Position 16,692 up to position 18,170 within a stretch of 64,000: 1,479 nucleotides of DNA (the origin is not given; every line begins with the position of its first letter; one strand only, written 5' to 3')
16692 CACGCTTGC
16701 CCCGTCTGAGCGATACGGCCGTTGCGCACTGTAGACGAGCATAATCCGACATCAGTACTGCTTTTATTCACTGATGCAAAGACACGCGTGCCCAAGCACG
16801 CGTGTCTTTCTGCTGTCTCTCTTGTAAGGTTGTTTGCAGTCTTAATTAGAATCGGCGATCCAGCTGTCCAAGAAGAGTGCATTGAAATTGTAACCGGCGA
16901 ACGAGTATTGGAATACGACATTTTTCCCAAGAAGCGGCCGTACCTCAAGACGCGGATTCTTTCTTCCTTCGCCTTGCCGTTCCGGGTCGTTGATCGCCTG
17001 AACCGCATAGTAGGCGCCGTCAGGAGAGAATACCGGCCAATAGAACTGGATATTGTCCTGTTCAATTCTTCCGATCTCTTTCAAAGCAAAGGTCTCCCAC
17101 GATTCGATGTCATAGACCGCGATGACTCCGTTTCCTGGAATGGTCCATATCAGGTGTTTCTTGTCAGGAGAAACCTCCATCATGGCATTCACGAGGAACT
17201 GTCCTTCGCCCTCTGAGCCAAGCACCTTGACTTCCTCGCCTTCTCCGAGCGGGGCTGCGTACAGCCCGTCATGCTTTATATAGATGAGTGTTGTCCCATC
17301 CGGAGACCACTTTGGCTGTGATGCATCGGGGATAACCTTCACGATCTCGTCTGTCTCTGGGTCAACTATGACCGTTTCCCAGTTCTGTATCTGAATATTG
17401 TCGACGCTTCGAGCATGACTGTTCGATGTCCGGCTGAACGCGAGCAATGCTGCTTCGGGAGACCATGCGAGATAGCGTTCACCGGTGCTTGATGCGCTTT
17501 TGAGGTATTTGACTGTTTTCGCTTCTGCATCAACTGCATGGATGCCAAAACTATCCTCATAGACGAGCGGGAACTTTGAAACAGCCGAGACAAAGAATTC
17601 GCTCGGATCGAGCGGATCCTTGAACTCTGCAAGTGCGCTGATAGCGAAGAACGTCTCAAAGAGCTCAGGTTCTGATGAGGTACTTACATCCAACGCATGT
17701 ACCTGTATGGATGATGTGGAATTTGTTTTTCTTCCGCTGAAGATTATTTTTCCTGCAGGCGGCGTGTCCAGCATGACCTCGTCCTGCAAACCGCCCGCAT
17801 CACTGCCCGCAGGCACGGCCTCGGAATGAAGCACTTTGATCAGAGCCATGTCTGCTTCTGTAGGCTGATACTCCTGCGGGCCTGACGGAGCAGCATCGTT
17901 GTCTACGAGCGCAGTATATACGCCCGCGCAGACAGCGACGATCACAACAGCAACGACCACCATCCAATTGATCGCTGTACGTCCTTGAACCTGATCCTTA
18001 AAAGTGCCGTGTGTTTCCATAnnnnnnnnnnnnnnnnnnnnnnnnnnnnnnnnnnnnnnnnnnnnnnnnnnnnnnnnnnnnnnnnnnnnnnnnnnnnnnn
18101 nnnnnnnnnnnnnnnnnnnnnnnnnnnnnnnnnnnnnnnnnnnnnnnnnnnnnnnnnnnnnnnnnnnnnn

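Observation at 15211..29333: Operon-like array of about 11 exported paralogous proteins built from two unassigned modules, plus a giant Tyr-rich repeat protein and a TolB-like propeller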

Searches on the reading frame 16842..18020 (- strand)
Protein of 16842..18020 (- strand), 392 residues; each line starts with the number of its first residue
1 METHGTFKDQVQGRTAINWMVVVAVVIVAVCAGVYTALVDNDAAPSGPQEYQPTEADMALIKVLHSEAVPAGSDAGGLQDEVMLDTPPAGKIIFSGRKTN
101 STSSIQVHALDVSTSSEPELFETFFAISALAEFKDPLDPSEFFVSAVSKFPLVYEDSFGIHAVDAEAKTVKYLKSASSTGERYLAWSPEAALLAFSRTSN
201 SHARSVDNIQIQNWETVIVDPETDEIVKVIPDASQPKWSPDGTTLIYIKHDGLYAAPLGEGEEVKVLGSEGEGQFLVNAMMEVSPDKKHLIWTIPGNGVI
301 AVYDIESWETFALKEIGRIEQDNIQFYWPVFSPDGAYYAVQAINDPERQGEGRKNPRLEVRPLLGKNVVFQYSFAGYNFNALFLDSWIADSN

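Call 3: search_protein_families(library=pfam, proteins=[window:16842-18020:-], max_evalue=1)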
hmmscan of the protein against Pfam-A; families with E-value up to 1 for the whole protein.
window:16842-18020:- (392 aa): 5 families
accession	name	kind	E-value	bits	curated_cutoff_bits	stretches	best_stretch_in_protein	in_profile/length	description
PF00930.27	DPPIV_N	-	1.6e-06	27.5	22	1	217-279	26-89/354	Dipeptidyl peptidase IV (DPP IV) N-terminal region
PF07676.18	PD40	-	0.00089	19.6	20.9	1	236-247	14-25/38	WD40-like Beta Propeller Repeat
PF22632.2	BphC_D1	-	0.2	12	27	1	300-322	6-28/51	Dihydroxybiphenyl dioxygenase BphC D1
PF24797.1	Beta-prop_WDR35_TULP_N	-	0.22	11.1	80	1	236-309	121-189/332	WDR35/TULP4 N-terminal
PF10282.15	Lactonase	-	0.23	11.1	21.7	0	138-203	245-315/344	Lactonase, 7-bladed beta-propeller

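Call 4: search_protein_families(library=ncbifam, proteins=[window:16842-18020:-], max_evalue=1)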
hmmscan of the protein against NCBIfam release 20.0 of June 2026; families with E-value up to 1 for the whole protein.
window:16842-18020:- (392 aa): 3 families
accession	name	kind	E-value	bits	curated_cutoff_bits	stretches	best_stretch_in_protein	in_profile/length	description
TIGR02800.1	propeller_TolB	equivalog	0.00021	20.3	343.15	1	235-336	195-291/418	Tol-Pal system beta propeller repeat protein TolB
NF033523.0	lasso_peptidase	equivalog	0.097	11.4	400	1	230-251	87-108/638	Atxe2 family lasso peptide isopeptidase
NF041474.1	membrane_YkgR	equivalog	0.13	11.9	40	1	16-26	13-23/33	small membrane protein YkgR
